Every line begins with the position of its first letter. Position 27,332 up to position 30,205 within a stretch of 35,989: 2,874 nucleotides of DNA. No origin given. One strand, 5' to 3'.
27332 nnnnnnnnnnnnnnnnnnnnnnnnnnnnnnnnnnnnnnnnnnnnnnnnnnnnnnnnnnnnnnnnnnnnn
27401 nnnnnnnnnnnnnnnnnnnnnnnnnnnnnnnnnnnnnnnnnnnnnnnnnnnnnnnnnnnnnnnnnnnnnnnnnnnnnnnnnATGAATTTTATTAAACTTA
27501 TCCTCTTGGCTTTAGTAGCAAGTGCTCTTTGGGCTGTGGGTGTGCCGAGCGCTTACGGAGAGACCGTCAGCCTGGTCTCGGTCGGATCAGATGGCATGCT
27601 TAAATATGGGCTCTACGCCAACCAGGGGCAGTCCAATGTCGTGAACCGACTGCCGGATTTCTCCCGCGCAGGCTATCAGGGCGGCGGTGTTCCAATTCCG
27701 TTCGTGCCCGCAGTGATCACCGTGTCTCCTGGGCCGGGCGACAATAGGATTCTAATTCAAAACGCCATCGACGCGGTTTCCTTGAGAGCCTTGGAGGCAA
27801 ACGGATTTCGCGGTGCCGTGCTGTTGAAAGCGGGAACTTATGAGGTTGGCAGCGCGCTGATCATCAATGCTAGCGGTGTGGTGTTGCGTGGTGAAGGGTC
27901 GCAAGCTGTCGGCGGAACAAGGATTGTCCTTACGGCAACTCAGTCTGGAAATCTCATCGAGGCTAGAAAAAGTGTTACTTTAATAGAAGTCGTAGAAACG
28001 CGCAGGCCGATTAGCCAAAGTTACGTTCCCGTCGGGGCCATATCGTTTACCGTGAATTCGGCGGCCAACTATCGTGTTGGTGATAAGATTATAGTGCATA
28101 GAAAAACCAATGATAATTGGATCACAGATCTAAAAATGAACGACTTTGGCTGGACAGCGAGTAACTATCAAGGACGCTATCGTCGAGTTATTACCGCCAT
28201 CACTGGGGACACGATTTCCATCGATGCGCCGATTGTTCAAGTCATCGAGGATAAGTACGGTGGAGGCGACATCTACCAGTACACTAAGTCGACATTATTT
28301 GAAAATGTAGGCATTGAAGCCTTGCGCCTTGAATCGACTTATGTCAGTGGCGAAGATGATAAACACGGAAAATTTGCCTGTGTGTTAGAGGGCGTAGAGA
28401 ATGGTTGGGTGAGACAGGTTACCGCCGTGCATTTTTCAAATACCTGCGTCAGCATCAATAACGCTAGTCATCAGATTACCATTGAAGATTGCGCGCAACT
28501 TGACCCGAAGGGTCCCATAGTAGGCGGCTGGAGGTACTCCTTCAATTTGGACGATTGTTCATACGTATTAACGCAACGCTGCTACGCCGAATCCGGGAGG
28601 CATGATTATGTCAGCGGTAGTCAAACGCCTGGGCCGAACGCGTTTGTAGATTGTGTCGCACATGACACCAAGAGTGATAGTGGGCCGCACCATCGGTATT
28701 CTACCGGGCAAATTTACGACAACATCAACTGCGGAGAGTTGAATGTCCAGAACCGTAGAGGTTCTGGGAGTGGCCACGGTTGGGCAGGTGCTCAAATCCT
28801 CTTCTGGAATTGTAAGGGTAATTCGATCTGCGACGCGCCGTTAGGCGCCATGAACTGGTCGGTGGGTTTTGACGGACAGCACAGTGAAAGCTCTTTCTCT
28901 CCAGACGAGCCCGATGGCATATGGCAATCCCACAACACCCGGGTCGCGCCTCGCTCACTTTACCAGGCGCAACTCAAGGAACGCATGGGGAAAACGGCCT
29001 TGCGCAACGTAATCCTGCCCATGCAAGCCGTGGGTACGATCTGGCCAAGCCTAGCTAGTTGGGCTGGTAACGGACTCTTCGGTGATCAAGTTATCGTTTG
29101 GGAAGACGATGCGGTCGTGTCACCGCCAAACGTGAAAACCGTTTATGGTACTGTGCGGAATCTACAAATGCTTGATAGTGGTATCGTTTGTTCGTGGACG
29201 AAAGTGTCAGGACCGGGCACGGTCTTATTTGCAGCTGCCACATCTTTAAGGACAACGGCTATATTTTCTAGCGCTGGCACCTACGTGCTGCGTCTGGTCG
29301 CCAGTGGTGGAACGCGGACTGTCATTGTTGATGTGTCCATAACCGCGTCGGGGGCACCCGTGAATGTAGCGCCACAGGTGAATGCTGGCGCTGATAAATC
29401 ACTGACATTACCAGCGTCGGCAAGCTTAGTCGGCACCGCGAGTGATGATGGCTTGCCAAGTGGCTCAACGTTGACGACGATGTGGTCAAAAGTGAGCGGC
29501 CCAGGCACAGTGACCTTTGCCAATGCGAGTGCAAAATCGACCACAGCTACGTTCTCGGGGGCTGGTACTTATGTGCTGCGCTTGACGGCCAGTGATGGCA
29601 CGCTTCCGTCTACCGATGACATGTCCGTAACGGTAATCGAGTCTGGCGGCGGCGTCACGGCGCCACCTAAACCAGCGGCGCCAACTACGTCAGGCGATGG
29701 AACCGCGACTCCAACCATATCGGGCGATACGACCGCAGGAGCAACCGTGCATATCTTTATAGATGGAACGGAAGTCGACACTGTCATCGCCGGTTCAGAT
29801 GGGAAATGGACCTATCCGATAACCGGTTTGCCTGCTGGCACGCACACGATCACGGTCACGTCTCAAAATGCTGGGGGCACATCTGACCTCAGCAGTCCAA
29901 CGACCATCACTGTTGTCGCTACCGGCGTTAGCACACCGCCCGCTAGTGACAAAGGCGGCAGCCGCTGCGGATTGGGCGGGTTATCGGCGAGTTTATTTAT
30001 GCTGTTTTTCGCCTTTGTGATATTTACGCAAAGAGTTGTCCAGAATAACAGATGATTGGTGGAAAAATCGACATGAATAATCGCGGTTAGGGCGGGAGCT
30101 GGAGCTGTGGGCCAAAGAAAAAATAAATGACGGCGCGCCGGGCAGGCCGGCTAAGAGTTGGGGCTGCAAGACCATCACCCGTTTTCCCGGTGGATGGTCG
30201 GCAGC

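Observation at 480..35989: One ~180-bp palindromic MITE-like element occurs eight times in 36 kb, with no transposase in sight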

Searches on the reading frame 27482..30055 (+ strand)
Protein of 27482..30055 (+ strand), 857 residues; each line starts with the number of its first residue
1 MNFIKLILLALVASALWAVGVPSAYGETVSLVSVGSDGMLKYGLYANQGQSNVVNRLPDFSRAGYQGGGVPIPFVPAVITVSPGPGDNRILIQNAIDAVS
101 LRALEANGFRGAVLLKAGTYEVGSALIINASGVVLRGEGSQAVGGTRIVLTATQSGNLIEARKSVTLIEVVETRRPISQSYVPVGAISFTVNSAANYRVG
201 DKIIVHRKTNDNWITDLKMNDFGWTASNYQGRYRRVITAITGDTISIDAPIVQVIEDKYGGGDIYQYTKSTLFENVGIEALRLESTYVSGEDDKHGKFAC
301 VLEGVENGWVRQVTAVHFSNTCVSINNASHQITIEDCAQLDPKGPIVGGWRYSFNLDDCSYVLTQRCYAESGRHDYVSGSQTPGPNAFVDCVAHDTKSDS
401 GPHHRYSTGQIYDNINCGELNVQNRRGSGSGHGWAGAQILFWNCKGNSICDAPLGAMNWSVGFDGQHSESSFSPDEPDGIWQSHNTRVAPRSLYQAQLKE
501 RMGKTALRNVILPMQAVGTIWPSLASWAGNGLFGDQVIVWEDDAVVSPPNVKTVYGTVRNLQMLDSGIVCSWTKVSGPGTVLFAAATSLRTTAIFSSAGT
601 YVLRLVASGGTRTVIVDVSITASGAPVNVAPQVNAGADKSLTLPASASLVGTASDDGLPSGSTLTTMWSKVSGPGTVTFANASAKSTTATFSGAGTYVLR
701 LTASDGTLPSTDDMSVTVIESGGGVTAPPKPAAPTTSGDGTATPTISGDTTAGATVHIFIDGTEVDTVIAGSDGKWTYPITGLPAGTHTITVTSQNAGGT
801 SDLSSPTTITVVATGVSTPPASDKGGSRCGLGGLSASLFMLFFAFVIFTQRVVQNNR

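Call 73: search_protein_families(library=pfam, proteins=[window:27482-30055:+])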
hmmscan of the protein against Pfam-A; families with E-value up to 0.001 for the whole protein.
window:27482-30055:+ (857 aa): 7 families
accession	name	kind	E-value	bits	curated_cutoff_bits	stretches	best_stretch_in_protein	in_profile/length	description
PF22352.2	K319L-like_PKD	-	5.6e-16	58.8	27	1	635-718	1-84/84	K319L-like, PKD domain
PF19077.6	Big_13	-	3.8e-07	31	27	1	742-811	27-100/102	Bacterial Ig-like domain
PF00801.26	PKD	-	1.1e-06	29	23.5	0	640-714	10-76/80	PKD domain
PF17936.7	Big_6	-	1.4e-05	25.7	27.6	1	727-811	1-81/83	Bacterial Ig domain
PF19815.4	DUF6298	-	0.0003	20.2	28.1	1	479-522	1-45/487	Family of unknown function (DUF6298)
PF16640.11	Big_3_5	-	0.00046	21.1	35.5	1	726-811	2-87/88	Bacterial Ig-like domain (group 3)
PF18911.6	PKD_4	-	0.00049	20.5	27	0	628-707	1-72/85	PKD domain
